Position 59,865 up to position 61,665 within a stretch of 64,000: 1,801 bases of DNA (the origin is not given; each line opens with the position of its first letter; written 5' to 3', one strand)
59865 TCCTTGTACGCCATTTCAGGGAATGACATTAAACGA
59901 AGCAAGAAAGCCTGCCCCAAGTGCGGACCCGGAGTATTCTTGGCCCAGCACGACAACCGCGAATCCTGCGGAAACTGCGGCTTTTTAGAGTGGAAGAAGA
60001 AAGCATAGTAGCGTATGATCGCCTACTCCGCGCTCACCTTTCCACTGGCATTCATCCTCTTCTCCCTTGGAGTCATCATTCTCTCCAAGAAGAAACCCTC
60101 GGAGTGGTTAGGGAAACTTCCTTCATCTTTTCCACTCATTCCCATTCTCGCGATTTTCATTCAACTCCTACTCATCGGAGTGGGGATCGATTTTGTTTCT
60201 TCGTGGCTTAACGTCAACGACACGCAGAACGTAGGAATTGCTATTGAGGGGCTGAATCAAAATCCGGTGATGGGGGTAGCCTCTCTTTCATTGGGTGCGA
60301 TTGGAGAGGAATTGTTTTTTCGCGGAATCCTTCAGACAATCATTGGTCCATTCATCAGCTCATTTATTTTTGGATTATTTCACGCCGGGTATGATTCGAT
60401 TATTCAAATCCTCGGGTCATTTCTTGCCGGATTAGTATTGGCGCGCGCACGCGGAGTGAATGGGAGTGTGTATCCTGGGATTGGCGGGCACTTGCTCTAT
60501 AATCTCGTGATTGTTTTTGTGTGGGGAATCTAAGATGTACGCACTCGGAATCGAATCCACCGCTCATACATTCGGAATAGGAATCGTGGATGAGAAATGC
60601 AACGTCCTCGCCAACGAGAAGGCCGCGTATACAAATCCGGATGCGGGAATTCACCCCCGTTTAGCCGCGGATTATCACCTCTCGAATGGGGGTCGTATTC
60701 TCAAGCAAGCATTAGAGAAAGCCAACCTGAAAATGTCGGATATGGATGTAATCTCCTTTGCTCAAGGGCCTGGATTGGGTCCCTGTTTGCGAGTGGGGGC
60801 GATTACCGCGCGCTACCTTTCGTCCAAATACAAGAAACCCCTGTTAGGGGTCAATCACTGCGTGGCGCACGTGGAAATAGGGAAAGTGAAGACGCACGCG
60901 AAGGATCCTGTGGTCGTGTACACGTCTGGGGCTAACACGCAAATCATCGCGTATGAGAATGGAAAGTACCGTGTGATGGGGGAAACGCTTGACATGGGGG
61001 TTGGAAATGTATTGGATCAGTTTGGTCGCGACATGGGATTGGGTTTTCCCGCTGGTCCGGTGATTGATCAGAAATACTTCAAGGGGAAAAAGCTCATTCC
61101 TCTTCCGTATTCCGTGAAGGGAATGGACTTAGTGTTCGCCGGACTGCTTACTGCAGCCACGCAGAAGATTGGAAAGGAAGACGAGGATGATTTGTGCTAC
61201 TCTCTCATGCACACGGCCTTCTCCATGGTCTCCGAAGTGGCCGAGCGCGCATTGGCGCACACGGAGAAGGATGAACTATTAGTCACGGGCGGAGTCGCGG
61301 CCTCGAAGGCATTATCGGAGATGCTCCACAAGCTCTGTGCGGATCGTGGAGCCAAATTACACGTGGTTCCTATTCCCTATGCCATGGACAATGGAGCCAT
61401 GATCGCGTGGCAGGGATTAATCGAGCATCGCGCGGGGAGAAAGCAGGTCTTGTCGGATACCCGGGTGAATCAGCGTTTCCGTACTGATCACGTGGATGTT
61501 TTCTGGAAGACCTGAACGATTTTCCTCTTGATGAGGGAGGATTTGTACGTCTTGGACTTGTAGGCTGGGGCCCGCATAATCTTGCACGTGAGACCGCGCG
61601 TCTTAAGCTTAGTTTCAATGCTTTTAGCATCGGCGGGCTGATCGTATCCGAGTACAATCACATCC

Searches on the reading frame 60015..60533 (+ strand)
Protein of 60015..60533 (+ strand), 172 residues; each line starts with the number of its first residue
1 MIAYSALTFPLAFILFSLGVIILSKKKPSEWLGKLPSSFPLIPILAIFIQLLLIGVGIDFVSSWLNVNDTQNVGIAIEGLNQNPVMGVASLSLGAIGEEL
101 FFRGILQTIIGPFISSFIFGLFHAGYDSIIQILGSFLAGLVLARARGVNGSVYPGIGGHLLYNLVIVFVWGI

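Call 27: search_protein_families(library=pfam, max_evalue=0.01, proteins=[window:60015-60533:+])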
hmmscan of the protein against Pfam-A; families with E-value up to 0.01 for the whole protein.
window:60015-60533:+ (172 aa): 1 family
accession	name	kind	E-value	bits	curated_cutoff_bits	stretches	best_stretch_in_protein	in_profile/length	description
PF02517.21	Rce1-like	-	1.1e-12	48.5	22.4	1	84-165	5-93/93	Type II CAAX prenyl endopeptidase Rce1-like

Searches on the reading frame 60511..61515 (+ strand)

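Call 27: search_protein_families(library=pfam, max_evalue=0.01, proteins=[window:60511-61515:+])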
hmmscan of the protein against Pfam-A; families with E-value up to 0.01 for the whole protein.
window:60511-61515:+ (334 aa): 3 families
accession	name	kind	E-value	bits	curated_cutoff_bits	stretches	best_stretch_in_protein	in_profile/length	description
PF00814.31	TsaD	-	2e-74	251.1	24.8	1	33-300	3-264/264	tRNA N6-adenosine threonylcarbamoyltransferase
PF22521.2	HypF_C_2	-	0.00011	22.5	27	1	191-284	129-225/241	Carbamoyltransferase, Kae1-like Domain, second subdomain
PF01869.26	BcrAD_BadFG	-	0.0022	18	31.5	0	236-296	203-264/271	BadF/BadG/BcrA/BcrD ATPase family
